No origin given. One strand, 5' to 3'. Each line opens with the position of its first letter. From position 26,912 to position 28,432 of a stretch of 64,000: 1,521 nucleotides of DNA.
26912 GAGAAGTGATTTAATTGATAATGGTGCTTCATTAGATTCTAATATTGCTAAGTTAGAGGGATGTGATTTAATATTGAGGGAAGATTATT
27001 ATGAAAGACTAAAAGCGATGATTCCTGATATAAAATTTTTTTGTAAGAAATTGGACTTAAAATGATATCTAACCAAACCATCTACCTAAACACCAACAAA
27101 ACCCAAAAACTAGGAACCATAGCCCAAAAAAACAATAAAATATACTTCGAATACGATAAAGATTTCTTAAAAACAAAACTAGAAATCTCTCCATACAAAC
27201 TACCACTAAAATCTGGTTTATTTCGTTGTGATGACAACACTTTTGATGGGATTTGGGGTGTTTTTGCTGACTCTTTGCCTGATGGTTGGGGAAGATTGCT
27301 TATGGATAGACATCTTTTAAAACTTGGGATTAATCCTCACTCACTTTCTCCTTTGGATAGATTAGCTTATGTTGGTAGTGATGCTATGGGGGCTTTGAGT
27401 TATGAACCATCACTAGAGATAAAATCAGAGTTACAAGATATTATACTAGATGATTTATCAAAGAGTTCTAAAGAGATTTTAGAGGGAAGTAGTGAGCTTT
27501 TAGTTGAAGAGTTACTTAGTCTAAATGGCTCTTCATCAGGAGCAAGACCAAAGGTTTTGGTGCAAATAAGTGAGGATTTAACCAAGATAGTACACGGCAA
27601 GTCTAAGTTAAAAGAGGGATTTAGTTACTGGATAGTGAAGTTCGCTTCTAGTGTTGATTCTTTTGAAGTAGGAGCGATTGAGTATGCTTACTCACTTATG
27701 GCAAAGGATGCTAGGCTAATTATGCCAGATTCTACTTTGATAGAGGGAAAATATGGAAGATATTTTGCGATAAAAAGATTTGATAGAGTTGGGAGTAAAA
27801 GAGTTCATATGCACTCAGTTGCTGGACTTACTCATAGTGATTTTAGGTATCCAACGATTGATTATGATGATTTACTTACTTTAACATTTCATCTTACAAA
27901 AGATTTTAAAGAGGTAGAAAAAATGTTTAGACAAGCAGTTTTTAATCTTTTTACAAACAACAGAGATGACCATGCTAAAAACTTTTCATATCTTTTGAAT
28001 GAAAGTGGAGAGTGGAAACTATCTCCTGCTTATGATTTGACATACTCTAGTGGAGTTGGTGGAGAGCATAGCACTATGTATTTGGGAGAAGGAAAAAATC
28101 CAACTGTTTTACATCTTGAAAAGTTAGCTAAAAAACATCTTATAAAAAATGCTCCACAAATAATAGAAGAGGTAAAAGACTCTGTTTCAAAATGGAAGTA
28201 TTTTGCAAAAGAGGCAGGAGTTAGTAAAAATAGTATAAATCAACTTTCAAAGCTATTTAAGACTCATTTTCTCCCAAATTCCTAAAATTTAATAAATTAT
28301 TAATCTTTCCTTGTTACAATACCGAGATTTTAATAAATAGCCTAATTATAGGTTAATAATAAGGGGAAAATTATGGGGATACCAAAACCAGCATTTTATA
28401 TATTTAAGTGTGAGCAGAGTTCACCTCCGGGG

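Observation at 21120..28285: HipB-like HTH, a giant nuclease-STAND NTPase, an orphan and a HipA kinase welded into one overlapping operon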

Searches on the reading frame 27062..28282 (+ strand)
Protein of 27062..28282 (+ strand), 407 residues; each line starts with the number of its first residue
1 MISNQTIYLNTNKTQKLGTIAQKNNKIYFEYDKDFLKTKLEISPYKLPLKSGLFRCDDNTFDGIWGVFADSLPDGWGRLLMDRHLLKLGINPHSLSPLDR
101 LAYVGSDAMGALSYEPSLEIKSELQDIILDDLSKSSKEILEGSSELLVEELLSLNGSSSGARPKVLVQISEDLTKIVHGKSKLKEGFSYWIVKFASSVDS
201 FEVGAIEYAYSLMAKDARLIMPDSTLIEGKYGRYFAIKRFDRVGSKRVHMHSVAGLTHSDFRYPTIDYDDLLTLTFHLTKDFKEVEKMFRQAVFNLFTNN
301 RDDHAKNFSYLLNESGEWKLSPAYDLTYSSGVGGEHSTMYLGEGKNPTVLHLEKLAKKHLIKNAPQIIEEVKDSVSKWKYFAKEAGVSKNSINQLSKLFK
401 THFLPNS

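Call 3: search_protein_families(library=pfam, proteins=[window:27062-28282:+], max_evalue=0.1)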
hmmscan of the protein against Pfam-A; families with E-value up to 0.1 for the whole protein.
window:27062-28282:+ (407 aa): 2 families
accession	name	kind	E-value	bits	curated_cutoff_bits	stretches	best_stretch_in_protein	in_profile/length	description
PF07804.18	HipA_C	-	2.9e-46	158.2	30.5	1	157-378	2-213/213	HipA-like C-terminal domain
PF13657.11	Couple_hipA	-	6.3e-17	62.3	22.5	1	14-114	7-98/99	HipA N-terminal domain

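Call 4: search_protein_families(library=padloc, proteins=[window:27062-28282:+], max_evalue=0.1)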
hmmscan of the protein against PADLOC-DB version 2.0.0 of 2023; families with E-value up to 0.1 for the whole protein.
window:27062-28282:+ (407 aa): 2 families
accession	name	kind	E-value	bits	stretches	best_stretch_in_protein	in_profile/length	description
PDLC04340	PDC-M03A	-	1.7e-05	22.4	1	272-329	114-170/280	-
PDLC04339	PDC-M03A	-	0.00043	17.7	1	276-329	125-177/293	-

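Call 5: search_protein_families(library=ncbifam, proteins=[window:27062-28282:+], max_evalue=0.1)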
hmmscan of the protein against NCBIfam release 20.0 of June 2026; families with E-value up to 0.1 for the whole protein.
window:27062-28282:+ (407 aa): 2 families
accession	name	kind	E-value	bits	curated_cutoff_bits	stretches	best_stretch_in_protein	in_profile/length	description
NF007297.0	PRK09775.1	equivalog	1.1e-07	30.9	401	1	222-327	264-370/446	type II toxin-antitoxin system HipA family toxin YjjJ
TIGR03071.1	couple_hipA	domain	6.5e-05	23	27.8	1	13-113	7-99/101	HipA N-terminal domain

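Call 23: find_related_loci(query=A2, collection=genome_contigs, flank=8000)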
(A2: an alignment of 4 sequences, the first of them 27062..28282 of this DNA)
Query A2 (407 aa) in genome_contigs; peptide patterns used: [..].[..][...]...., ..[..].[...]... (x = any residue, [..] = any of these).
600 stretches matched a pattern (row limit reached: there are more); 21 encode a relative of the query (tblastn E <= 1e-3); 21 distinct loci.
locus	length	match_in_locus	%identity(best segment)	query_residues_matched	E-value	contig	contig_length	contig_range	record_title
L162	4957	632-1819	67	6-401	0e+0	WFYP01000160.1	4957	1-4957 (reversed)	MAG: Nitratifractor sp. isolate S142_10 k151_34856, whole genome shotgun sequence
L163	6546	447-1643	65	2-400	0e+0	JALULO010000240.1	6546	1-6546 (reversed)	MAG: Campylobacterales bacterium isolate S145_maxbin2_scaf2bin.041_VB S145_NODE_6249_length_6546_cov_6.416732, whole gen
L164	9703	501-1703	63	2-400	5e-169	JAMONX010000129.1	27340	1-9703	MAG: Campylobacterales bacterium isolate 4281-140_metabat2_scaf2bin.081 4281-140_scaffold_558_c1, whole genome shotgun s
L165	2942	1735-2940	56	1-399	7e-157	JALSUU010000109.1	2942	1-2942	MAG: Sulfurimonas sp. isolate S010_metabat1_scaf2bin.003 S010_NODE_22996_length_2942_cov_6.220249, whole genome shotgun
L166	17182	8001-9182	59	1-394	1e-146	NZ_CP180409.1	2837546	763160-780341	Sulfurimonas sp. CS5 chromosome, complete genome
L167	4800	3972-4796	69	6-280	4e-133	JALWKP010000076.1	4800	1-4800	MAG: Campylobacteraceae bacterium isolate M17_metabat1_scaf2bin.177 M17_NODE_25301_length_4800_cov_2.178258, whole genom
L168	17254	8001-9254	34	17-401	1e-68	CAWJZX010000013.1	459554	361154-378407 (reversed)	MAG: uncultured Gammaproteobacteria bacterium isolate MFD03551.bin.1.37 genome assembly, contig: contig_8448, whole geno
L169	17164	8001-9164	35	29-388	1e-65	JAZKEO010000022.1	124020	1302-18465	MAG: Bacteroidota bacterium isolate DC_HB_02_SPN181219-bin038 DCHB02SPN_B038_0_000000000022, whole genome shotgun sequen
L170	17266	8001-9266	32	1-396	3e-65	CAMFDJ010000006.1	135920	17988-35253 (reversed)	MAG: uncultured Lachnospiraceae bacterium isolate SRR11489788_bin.22_metaWRAP_v1.3_MAG genome assembly, contig: ERZ11466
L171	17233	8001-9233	33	17-389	6e-64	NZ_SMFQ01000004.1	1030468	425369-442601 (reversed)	Cocleimonas flava strain DSM 24830 Ga0310460_103, whole genome shotgun sequence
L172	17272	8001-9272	30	9-399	3e-62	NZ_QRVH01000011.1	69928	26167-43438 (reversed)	Eubacterium sp. AF22-9 AF22-9.Scaf11, whole genome shotgun sequence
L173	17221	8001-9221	32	15-391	8e-62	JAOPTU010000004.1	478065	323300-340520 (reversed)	MAG: Desulfotalea sp. isolate tPB_Delt2 H3element_contig_155, whole genome shotgun sequence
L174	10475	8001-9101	34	9-355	1e-61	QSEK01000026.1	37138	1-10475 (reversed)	Eubacterium sp. AM49-13BH AM49-13BH.Scaf26, whole genome shotgun sequence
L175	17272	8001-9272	30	9-399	1e-61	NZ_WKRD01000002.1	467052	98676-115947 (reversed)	Lachnospira eligens strain BIOML-A1 scaffold2_size467163, whole genome shotgun sequence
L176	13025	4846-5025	75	6-65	1e-23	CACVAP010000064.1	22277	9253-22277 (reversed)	MAG: uncultured Sulfurovum sp. isolate HLG_WM_MAG_06 genome assembly, contig: NODE_369_length_22277_cov_23.826366, whole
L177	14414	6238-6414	66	1-59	2e-19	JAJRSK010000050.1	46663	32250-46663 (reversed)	MAG: Campylobacterales bacterium isolate Dive100_bin4.86 k141_822799, whole genome shotgun sequence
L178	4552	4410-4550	68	6-52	3e-14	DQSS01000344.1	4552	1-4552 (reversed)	MAG TPA_asm: Arcobacter sp. isolate SZUA-1382 k95_550085, whole genome shotgun sequence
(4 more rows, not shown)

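Call 26: search_protein_families(library=pfam, proteins=[L176:674-1648:+, L176:1700-4828:+, L177:4645-6234:+, L178:247-1281:+, L178:1281-2282:+, L178:2288-3895:+, L178:3895-4341:+, L163:3-431:+, L164:1-495:+, L164:1706-2977:+], max_evalue=0.01)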
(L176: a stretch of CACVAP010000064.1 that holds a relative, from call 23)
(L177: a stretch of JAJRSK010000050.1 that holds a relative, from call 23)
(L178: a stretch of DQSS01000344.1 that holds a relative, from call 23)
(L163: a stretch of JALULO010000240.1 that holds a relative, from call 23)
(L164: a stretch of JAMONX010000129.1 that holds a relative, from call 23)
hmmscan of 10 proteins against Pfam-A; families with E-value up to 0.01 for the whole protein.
L176:674-1648:+ (325 aa): 3 families
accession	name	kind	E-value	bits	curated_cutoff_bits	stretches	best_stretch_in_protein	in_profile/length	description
PF13310.11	Virulence_RhuM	-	2.6e-22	79.8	33.7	1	58-126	1-72/252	Virulence protein RhuM family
PF02661.23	Fic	-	7.3e-10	40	24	1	196-275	6-93/93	Fic/DOC family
PF02498.22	Bro-N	-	6e-06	27.2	25.6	1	18-104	6-92/96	BRO family, N-terminal domain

L176:1700-4828:+ (1043 aa): 0 families

L177:4645-6234:+ (530 aa): 1 family
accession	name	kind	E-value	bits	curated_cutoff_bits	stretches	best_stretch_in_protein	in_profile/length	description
PF00078.32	RVT_1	-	6e-07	29.8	29.6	1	167-302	62-192/205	Reverse transcriptase (RNA-dependent DNA polymerase)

L178:247-1281:+ (345 aa): 1 family
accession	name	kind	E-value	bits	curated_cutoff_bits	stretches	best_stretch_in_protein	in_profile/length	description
PF01734.28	Patatin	-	4.6e-29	102.4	27.7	1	8-185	1-186/191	Patatin-like phospholipase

L178:1281-2282:+ (334 aa): 3 families
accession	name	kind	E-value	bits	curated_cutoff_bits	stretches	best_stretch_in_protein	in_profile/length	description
PF21654.3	DncV-like_NTFase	-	8.5e-23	81.5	24.9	1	53-139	1-90/90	Cyclic GMP-AMP synthase DncV-like, nucleotidyltransferase domain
PF18144.7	SMODS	-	8.4e-15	55.8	26.5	1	1-168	1-161/164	Second Messenger Oligonucleotide or Dinucleotide Synthetase domain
PF21713.2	DncV_C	-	0.0083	16.5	28.4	0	175-302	1-127/135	Cyclic GMP-AMP synthase, C-terminal domain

L178:2288-3895:+ (536 aa): 3 families
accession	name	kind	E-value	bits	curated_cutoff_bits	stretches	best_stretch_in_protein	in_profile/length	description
PF00899.27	ThiF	-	6.6e-13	48.8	28.1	1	295-372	22-100/238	ThiF family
PF14461.11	Prok-E2_B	-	3.3e-09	37.3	25.4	1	29-136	23-127/135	Prokaryotic E2 family B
PF02254.24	TrkA_N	-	0.0079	17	23.8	0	296-352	1-56/116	TrkA-N domain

L178:3895-4341:+ (149 aa): 2 families
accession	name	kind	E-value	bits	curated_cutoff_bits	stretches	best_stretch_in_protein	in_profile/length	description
PF14464.11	Prok-JAB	-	3.3e-11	43.5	25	1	21-133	8-103/114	Prokaryotic homologs of the JAB domain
PF01398.27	JAB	-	0.00013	22.2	22.5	1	15-106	11-102/117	JAB1/Mov34/MPN/PAD-1 ubiquitin protease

L163:3-431:+ (143 aa): 2 families
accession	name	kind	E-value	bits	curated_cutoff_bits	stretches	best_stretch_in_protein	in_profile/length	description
PF20819.2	T4_Rnl1_C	-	0.00046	20.9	27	0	13-98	20-105/122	T4 RNA ligase 1, C-terminal domain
PF13538.12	UvrD_C_2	-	0.0079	16.5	27.4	0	99-118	32-51/52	UvrD-like helicase C-terminal domain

L164:1-495:+ (165 aa): 0 families

L164:1706-2977:+ (424 aa): 1 family
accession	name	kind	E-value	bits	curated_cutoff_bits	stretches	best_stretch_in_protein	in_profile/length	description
PF00374.24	NiFeSe_Hases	-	1.5e-36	126.9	25.8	2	39-110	1-71/508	Nickel-dependent hydrogenase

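Call 27: search_protein_families(library=padloc, proteins=[L176:674-1648:+, L176:1700-4828:+, L177:4645-6234:+, L178:247-1281:+, L178:1281-2282:+, L178:2288-3895:+, L178:3895-4341:+, L163:3-431:+, L164:1-495:+, L164:1706-2977:+], max_evalue=0.001)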
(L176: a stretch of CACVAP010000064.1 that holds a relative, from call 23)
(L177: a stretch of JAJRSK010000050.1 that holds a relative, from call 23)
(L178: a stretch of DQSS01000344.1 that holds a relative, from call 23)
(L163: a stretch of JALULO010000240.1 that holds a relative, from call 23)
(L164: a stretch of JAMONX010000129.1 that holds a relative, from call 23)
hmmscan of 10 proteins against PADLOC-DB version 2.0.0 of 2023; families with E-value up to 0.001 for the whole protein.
L176:674-1648:+ (325 aa): 40 families (the best 25 are shown)
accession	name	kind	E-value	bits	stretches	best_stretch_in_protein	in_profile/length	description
PDLC04965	PDC-S23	-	9.5e-125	414.3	1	2-322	5-324/327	-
PDLC04963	PDC-S23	-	7.7e-123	407.9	1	1-323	1-309/312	-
PDLC04964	PDC-S23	-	1.8e-119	396.8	1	6-321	10-327/331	-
PDLC04848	PDC-S05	-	3.8e-68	228.2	2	3-213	4-216/291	-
PDLC04854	PDC-S05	-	4.6e-68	227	1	2-203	2-208/212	-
PDLC04872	PDC-S05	-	1.2e-50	169.3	1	2-141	5-148/152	-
PDLC04858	PDC-S05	-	4.8e-48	160.4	1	2-125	5-130/138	-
PDLC04876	PDC-S05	-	2.6e-46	155.5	1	2-132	8-146/174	-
PDLC04879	PDC-S05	-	2.9e-46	156.2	1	2-123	5-129/285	-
PDLC04853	PDC-S05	-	1.6e-44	150.4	1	2-128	6-137/336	-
PDLC04874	PDC-S05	-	7.6e-44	147.2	1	3-127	7-131/165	-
PDLC04870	PDC-S05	-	8.2e-44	147.5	1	3-125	10-134/214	-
PDLC04851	PDC-S05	-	2.7e-43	146.4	1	3-130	11-146/342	-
PDLC04843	PDC-S05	-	1.4e-42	144.1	1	2-128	6-134/330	-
PDLC04868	PDC-S05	-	9.4e-42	141.3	1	3-125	7-134/335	-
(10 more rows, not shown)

L176:1700-4828:+ (1043 aa): 0 families

L177:4645-6234:+ (530 aa): 30 families (the best 25 are shown)
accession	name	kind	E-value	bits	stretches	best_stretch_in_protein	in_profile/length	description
PDLC02178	Drt4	-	4.5e-201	667.2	1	1-527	1-503/506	-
PDLC03752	Drt4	-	9.9e-171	567.1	1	11-525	3-464/467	DRT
PDLC02180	Drt4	-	3.1e-97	324.6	2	151-524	121-495/532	-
PDLC03748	Drt6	-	4.4e-79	264.7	2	167-519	118-463/511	DRT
PDLC02177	Drt4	-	3.6e-69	231.9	2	167-512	131-477/541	-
PDLC02179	Drt4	-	3.7e-61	205.7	2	170-513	126-471/542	-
PDLC03769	RT_UG30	-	2e-52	176.4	1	19-520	7-477/493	DRT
PDLC03743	AbiK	-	1.7e-39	134.4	1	153-508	127-487/546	DRT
PDLC02348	AbiK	-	2.9e-39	133.7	1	152-506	123-488/544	AbiK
PDLC03751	RT_UG14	-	2.1e-38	130.4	1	8-479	14-475/493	DRT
PDLC03784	Drt3b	-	1.9e-33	114.2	1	31-372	29-385/604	DRT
PDLC03770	RT_UG31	-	6e-33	112.7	1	24-520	6-436/456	DRT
PDLC03744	AbiP2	-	3.6e-29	99.9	1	174-301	158-289/489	DRT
PDLC02176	Drt3b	-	1.4e-26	91.3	1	54-395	58-404/651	-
PDLC03783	Drt8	-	1.7e-21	75.2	1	171-341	134-288/493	DRT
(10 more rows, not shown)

L178:247-1281:+ (345 aa): 4 families
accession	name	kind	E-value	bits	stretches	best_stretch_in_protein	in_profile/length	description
PDLC00758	Effector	-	1.2e-82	275.9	2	2-234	3-237/331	Phospholipase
PDLC00757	Effector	-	3.5e-73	244.8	1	2-334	7-304/331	Phospholipase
PDLC00755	Effector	-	4.8e-36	122.5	1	3-219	9-224/311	Phospholipase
PDLC00756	Effector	-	8.3e-29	98.7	1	61-333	3-239/280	Phospholipase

L178:1281-2282:+ (334 aa): 34 families (the best 25 are shown)
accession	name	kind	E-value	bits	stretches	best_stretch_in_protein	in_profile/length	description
PDLC00774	Cyclase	-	1.6e-91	304.8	1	2-320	3-304/316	oligonucleotide-cyclase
PDLC00795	Cyclase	-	2.4e-56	189.2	1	1-319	2-334/340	oligonucleotide-cyclase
PDLC00783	Cyclase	-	1.5e-43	147.1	1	2-321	3-329/349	oligonucleotide-cyclase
PDLC00824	Cyclase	-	9.3e-43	144.7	1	30-320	32-331/466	oligonucleotide-cyclase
PDLC00768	Cyclase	-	2.6e-41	139.7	2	144-319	195-362/380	oligonucleotide-cyclase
PDLC00781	Cyclase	-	1.3e-39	134.4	2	144-317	192-358/380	oligonucleotide-cyclase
PDLC00806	Cyclase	-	3.1e-37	126.3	2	143-319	204-376/396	oligonucleotide-cyclase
PDLC00775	Cyclase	-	1.1e-35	121.5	2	146-327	203-379/389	oligonucleotide-cyclase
PDLC00778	Cyclase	-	2.6e-34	116.8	1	2-317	3-319/455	oligonucleotide-cyclase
PDLC00798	Cyclase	-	1.4e-29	101.7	1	1-331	1-327/344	oligonucleotide-cyclase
PDLC00796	Cyclase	-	8.4e-25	86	1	1-317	1-300/432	oligonucleotide-cyclase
PDLC00823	Cyclase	-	1.5e-23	81.9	1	6-303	8-283/285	oligonucleotide-cyclase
PDLC00793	Cyclase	-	2.3e-23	81.1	1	40-318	31-313/462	oligonucleotide-cyclase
PDLC00787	Cyclase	-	3e-23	80.7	1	39-332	30-331/333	oligonucleotide-cyclase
PDLC00782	Cyclase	-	1.3e-22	78.5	2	148-307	225-383/417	oligonucleotide-cyclase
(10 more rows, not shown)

L178:2288-3895:+ (536 aa): 32 families (the best 25 are shown)
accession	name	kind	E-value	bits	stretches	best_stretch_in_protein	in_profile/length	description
PDLC00850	E1-E2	-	9.7e-66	220.4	1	9-533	12-559/566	E1-E2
PDLC00837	E1-E2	-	4.3e-57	192.2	1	28-533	32-574/593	E1-E2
PDLC00836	E1-E2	-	3.1e-54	182.6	2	263-487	313-539/602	E1-E2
PDLC00849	E1-E2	-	9.8e-40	134.8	1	40-475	53-523/582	E1-E2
PDLC00853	E1-E2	-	1.8e-38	130.9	1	13-472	8-490/546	E1-E2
PDLC00856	E1-E2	-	3.6e-38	129.4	1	46-480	58-507/573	E1-E2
PDLC00834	E1-E2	-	2e-36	123.7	2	263-493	278-506/564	E1-E2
PDLC00843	E1-E2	-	9.1e-34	114.9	2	258-492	287-524/575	E1-E2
PDLC00831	E1-E2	-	2.8e-31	107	2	212-501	243-530/578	E1-E2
PDLC00826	E1-E2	-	4.2e-28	96.4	2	275-523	318-572/576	E1-E2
PDLC00842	E1-E2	-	1.2e-27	94.8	1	294-430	306-443/549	E1-E2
PDLC00846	E1-E2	-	2.6e-27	93.6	2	263-370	291-396/587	E1-E2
PDLC00832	E1-E2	-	3.3e-26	89.6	2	269-370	316-415/588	E1-E2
PDLC00840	E1-E2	-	6e-26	89.5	1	263-488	185-412/458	E1-E2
PDLC00854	E1-E2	-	1.2e-23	81.9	1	243-393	312-467/605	E1-E2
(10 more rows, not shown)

L178:3895-4341:+ (149 aa): 29 families (the best 25 are shown)
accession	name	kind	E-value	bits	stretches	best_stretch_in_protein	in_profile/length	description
PDLC00896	JAB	-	5.5e-33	111.9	1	1-135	3-138/159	JAB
PDLC00902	JAB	-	1e-31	107.8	1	2-135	7-139/159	JAB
PDLC00894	JAB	-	3.5e-26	90.2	1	2-135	6-139/158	JAB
PDLC00890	JAB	-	1.7e-25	87.4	1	2-135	3-135/157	JAB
PDLC00887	JAB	-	3e-25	87.1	1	2-133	7-137/160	JAB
PDLC00901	JAB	-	3.8e-23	80.2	1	10-138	17-146/163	JAB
PDLC00909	JAB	-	6.2e-23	79.3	1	8-134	18-144/168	JAB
PDLC00891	JAB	-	3.4e-22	76.6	1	3-144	5-142/159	JAB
PDLC00908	JAB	-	6.4e-19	66.4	1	17-133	26-143/168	JAB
PDLC00900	JAB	-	3.3e-18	64.3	1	3-134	5-133/159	JAB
PDLC00898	JAB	-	7.1e-17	59.5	1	9-134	17-139/162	JAB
PDLC00903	JAB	-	4.8e-16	57.1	1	17-133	19-136/166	JAB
PDLC00893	JAB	-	1.4e-14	52.3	1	11-132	3-125/157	JAB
PDLC00906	JAB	-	1.5e-14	52.5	1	11-134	4-128/179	JAB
PDLC00905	JAB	-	3.6e-14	51.2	1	11-132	3-124/154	JAB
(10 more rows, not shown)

L163:3-431:+ (143 aa): 12 families
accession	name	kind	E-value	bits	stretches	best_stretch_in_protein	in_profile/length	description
PDLC00128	GajB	-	3.4e-49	166.2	1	2-140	540-681/685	UrvD helicase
PDLC00137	GajB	-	2.2e-22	77.6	1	11-134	556-677/679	UrvD helicase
PDLC00135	GajB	-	8.4e-18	62.6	1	22-136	491-595/603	UrvD helicase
PDLC00113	GajB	-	1.4e-16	58.2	1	14-125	451-557/579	UrvD helicase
PDLC00125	GajB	-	4e-12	43.7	1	27-141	562-665/669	UrvD helicase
PDLC00143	GajB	-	4.6e-12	43.3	1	12-133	493-618/632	UrvD helicase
PDLC00115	GajB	-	2.9e-11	40.8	1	27-136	426-528/537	UrvD helicase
PDLC00111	GajB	-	8.3e-10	35.9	1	13-128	488-607/625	UrvD helicase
PDLC00119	GajB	-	1.2e-07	29.1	1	31-119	469-542/565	UrvD helicase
PDLC00127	GajB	-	7.4e-07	26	1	44-119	502-565/594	UrvD helicase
PDLC00109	GajB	-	4.3e-06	23.4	0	46-88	463-508/647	UrvD helicase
PDLC00117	GajB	-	0.0003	17.4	1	44-122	511-576/604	UrvD helicase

L164:1-495:+ (165 aa): 0 families

L164:1706-2977:+ (424 aa): 0 families

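Call 81: search_solved_structures(query=window:27062-28282:+, max_evalue=0.001, show_alignments=1)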
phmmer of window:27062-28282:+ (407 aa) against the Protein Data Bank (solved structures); distinct sequences matched with E-value up to 0.001: 11.
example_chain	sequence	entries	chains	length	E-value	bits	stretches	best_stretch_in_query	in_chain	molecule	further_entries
3tpd_A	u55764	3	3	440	6e-10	42.1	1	15-346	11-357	Serine/threonine-protein kinase HipA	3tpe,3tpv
2wiu_A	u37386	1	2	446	9.4e-10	41.4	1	15-346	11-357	PROTEIN HIPA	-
3hzi_A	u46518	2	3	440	3.9e-09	39.4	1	15-334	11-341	Protein hipA | Serine/threonine-protein kinase HipA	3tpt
3tpb_A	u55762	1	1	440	4.8e-09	39.1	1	15-346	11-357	Serine/threonine-protein kinase HipA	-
8ezr_B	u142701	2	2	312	5.7e-09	38.9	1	175-330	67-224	HipT(Lp)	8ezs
3fbr_A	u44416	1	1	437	5.7e-09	38.8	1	15-346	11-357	Serine/threonine-protein kinase toxin HipA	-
4yg7_D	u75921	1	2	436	5.8e-09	38.8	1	15-346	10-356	Serine/threonine-protein kinase HipA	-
3dnt_A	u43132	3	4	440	5.9e-09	38.8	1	15-346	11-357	Protein hipA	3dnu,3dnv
7vkb_A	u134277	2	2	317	5.9e-09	38.8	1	175-330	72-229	HipA_C domain-containing protein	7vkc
5k98_A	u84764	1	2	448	6.1e-09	38.8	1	15-346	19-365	Serine/threonine-protein kinase HipA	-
7wcf_A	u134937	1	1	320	2.2e-08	36.9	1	175-330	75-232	HipA_C domain-containing protein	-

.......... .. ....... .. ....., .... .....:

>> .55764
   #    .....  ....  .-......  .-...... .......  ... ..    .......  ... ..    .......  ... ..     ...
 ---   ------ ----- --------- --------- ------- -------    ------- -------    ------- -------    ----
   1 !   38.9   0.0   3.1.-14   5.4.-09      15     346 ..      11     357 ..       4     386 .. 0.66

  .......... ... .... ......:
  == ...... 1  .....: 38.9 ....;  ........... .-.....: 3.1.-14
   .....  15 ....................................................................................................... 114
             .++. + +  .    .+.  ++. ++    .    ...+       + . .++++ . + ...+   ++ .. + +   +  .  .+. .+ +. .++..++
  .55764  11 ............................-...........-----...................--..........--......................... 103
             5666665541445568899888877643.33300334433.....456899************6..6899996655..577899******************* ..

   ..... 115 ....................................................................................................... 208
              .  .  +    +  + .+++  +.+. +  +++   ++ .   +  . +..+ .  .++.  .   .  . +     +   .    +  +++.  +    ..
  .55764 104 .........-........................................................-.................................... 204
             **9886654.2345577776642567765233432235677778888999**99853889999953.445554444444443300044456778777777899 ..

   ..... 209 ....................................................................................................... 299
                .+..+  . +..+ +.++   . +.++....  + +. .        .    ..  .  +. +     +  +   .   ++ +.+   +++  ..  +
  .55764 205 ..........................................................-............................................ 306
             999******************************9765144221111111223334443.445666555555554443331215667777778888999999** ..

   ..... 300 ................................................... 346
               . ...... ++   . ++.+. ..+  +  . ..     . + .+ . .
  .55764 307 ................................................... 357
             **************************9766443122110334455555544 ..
